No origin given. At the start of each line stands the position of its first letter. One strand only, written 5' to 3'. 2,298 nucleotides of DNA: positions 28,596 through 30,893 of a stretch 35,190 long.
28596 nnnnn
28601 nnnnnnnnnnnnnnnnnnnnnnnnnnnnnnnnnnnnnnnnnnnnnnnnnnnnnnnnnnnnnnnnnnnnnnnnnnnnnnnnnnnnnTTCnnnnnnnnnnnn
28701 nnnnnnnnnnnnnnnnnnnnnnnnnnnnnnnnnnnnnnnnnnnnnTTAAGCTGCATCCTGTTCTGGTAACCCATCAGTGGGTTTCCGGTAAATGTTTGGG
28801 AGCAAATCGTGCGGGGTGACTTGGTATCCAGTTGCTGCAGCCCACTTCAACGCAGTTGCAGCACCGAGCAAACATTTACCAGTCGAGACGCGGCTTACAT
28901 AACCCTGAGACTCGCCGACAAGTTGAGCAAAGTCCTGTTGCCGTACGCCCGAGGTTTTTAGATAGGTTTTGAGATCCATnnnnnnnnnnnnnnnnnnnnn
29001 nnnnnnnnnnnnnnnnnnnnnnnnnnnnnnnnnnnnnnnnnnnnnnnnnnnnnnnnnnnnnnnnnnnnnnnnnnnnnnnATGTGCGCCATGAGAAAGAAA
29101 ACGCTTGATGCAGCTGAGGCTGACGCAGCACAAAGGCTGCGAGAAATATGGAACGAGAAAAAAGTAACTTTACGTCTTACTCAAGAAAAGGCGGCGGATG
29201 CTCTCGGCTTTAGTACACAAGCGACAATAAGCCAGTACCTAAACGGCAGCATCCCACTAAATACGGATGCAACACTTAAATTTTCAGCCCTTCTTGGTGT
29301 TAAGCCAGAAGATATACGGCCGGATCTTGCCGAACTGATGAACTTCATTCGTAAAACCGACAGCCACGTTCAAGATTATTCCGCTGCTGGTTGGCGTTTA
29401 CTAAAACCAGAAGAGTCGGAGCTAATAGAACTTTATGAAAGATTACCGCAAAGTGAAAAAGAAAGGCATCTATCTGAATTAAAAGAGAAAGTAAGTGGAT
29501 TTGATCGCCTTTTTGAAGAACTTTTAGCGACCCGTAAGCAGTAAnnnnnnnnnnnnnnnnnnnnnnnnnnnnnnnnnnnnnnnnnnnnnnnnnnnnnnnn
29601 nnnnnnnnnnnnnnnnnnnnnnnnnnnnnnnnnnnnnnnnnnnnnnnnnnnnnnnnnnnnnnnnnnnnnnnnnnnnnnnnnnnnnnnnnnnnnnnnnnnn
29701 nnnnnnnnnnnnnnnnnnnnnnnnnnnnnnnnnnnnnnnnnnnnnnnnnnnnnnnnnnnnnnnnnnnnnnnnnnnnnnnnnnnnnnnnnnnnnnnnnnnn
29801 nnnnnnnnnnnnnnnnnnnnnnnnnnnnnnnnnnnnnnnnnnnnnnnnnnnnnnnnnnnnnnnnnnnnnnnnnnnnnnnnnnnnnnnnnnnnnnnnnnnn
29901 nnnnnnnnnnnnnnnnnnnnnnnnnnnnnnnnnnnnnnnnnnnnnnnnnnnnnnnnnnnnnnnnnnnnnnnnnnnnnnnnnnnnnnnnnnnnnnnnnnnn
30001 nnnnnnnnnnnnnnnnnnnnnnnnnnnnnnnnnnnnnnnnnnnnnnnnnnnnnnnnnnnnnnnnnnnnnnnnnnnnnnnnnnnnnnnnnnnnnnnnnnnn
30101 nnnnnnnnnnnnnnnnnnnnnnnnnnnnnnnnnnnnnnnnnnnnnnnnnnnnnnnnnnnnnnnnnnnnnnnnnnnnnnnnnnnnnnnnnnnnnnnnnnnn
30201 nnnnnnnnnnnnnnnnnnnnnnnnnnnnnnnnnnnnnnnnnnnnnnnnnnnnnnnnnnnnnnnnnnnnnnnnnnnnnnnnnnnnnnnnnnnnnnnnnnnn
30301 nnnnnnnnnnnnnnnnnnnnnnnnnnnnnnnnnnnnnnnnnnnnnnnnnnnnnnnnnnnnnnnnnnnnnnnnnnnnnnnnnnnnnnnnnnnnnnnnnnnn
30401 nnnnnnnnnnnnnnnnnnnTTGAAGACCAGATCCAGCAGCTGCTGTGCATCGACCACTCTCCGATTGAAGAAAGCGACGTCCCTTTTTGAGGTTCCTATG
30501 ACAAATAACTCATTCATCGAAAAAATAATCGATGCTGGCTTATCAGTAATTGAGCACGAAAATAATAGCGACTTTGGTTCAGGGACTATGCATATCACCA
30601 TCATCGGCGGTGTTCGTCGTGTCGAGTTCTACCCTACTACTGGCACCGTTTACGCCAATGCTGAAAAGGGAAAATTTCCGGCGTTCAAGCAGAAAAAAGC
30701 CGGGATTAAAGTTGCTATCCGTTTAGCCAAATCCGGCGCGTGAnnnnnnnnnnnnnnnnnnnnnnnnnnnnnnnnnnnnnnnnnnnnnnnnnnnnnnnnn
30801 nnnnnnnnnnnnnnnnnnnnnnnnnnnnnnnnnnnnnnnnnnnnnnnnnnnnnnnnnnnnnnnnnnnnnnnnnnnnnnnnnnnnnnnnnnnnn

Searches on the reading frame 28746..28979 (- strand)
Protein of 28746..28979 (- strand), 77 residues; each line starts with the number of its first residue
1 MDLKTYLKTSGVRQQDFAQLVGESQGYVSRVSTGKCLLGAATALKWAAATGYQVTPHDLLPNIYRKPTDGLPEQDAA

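Call 4: search_protein_families(library=pfam, proteins=[window:28746-28979:-], max_evalue=0.01)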
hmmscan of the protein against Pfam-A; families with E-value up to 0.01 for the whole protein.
window:28746-28979:- (77 aa): 2 families
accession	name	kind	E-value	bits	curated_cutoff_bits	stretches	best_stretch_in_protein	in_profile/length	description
PF01381.28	HTH_3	-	0.00029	21.2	23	1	3-53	1-51/55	Helix-turn-helix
PF13560.12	HTH_31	-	0.0014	19.4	27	1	8-55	11-57/64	Helix-turn-helix domain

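Call 5: search_protein_families(library=phrogs, proteins=[window:28746-28979:-], max_evalue=0.01)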
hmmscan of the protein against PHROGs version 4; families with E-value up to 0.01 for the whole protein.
window:28746-28979:- (77 aa): 7 families
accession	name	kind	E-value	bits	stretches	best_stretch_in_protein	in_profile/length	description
phrog_35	-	transcription regulation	2.1e-18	68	1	1-76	76-150/181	transcriptional repressor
phrog_2328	-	transcription regulation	3.9e-07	30.9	1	3-64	20-79/128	transcriptional repressor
phrog_6831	-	transcription regulation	0.00018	22.5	1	7-36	14-43/68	transcriptional regulator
phrog_10248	-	unknown function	0.00026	22.8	1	3-68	6-71/103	-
phrog_1373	-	transcription regulation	0.00091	20.2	1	4-54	69-119/166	transcriptional regulator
phrog_8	-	transcription regulation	0.0016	19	1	7-60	166-216/346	transcriptional regulator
phrog_2339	-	DNA, RNA and nucleotide metabolism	0.0062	17.5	1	2-54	29-82/98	HTH DNA binding protein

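Call 8: search_protein_families(library=ncbifam, proteins=[window:28746-28979:-], max_evalue=0.01)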
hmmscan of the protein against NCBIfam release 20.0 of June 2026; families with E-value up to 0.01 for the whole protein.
window:28746-28979:- (77 aa): 0 families

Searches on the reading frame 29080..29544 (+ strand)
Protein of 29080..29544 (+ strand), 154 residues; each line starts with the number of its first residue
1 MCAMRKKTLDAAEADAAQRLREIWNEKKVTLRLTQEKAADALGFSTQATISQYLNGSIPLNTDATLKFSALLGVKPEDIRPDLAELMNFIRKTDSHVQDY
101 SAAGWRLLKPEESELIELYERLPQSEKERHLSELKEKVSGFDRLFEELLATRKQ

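Call 4: search_protein_families(library=pfam, proteins=[window:29080-29544:+], max_evalue=0.01)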
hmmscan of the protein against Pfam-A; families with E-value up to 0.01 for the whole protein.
window:29080-29544:+ (154 aa): 2 families
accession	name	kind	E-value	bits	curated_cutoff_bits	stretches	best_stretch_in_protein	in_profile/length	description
PF01381.28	HTH_3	-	1.9e-06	28.3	23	1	33-78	10-54/55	Helix-turn-helix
PF13560.12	HTH_31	-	8.8e-06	26.4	27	1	27-79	13-61/64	Helix-turn-helix domain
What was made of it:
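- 29080..29544 (+): Prophage repressor of the DicA/GtgR type: N-terminal HTH, conserved C-terminal module, no Peptidase_S24. It is the predicted target of the antirepressor. Call 4: only HTH_3/HTH_31.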

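Call 5: search_protein_families(library=phrogs, proteins=[window:29080-29544:+], max_evalue=0.01)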
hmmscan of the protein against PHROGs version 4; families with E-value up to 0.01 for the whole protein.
window:29080-29544:+ (154 aa): 7 families
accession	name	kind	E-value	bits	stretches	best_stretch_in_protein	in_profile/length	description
phrog_8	-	transcription regulation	1.2e-10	42.4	1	18-134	164-256/346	transcriptional regulator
phrog_5736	-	transcription regulation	2.7e-08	35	1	103-154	79-130/133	transcriptional regulator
phrog_3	-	transcription regulation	4.1e-07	31.1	1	23-126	98-186/430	transcriptional repressor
phrog_4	-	transcription regulation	4.1e-07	30.3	1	14-84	135-196/400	transcriptional repressor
phrog_2967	-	transcription regulation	2.5e-06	28.2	1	15-79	10-69/225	transcriptional regulator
phrog_35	-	transcription regulation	4.7e-05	24.5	1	34-84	88-138/181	transcriptional repressor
phrog_7241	-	transcription regulation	0.00017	22.6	1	30-78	72-119/122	transcriptional regulator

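Call 8: search_protein_families(library=ncbifam, proteins=[window:29080-29544:+], max_evalue=0.01)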
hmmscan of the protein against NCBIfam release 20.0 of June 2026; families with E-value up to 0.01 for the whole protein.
window:29080-29544:+ (154 aa): 2 families
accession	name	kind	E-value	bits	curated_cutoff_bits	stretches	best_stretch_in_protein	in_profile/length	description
NF007257.0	PRK09706.1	subfamily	6.3e-15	55.2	101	1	108-154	85-131/135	transcriptional repressor DicA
TIGR02607.1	antidote_HigA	equivalog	0.006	16.4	47.7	1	30-77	18-64/81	HigA family addiction module antitoxin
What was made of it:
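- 29080..29544 (+): Call 8: the DicA subfamily model matches residues 108-154.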

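Call 92: search_protein_families(library=padloc, proteins=[window:29089-29541:+], max_evalue=0.01)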
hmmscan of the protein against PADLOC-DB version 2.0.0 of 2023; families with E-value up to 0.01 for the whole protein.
window:29089-29541:+ (151 aa): 0 families

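Call 119: predict_structure(protein=window:29089-29541:+)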
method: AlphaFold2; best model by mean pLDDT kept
length: 151 residues; sequences in the alignment: 1
mean_pLDDT: 44.9   pTM: 0.24
mean pLDDT of the five models: 44.9, 42.6, 41.5, 41.3, 41.2
residues with pLDDT >= 90: 0; 70-90: 0; 50-70: 34; < 50: 117
segments of 3 or more residues with pLDDT < 50: 1-6, 8-36, 38-40, 47-53, 65-72, 77-113, 130-151
pLDDT, mean of each block of 10 residues (from residue 1): 42 45 41 48 50 53 48 49 40 34 37 51 53 41 43 32
secondary structure, 60 per line:
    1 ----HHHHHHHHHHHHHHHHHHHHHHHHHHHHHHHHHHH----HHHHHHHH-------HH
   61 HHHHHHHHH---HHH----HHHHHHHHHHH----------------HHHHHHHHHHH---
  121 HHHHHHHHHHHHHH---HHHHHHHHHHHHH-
elements in order: H5-39 H44-51 H59-69 H80-90 H107-117 H121-134 H138-150
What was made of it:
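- Tried and rejected: A single-sequence AlphaFold model of the repressor had pLDDT 45 and was unusable (call 119).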

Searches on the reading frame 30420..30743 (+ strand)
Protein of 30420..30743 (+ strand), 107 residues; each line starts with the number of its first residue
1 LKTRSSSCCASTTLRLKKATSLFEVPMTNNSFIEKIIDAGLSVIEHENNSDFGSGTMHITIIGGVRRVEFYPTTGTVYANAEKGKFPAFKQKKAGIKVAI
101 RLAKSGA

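Call 84: search_protein_families(library=pfam, proteins=[window:30420-30743:+], max_evalue=0.001)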
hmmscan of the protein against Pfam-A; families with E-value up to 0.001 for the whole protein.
window:30420-30743:+ (107 aa): 0 families

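Call 112: search_protein_families(library=phrogs, proteins=[window:30420-30743:+], max_evalue=0.001)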
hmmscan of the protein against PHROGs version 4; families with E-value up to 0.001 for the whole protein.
window:30420-30743:+ (107 aa): 1 family
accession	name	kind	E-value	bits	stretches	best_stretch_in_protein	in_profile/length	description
phrog_36277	-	unknown function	1.2e-42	145.1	1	25-107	11-93/93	-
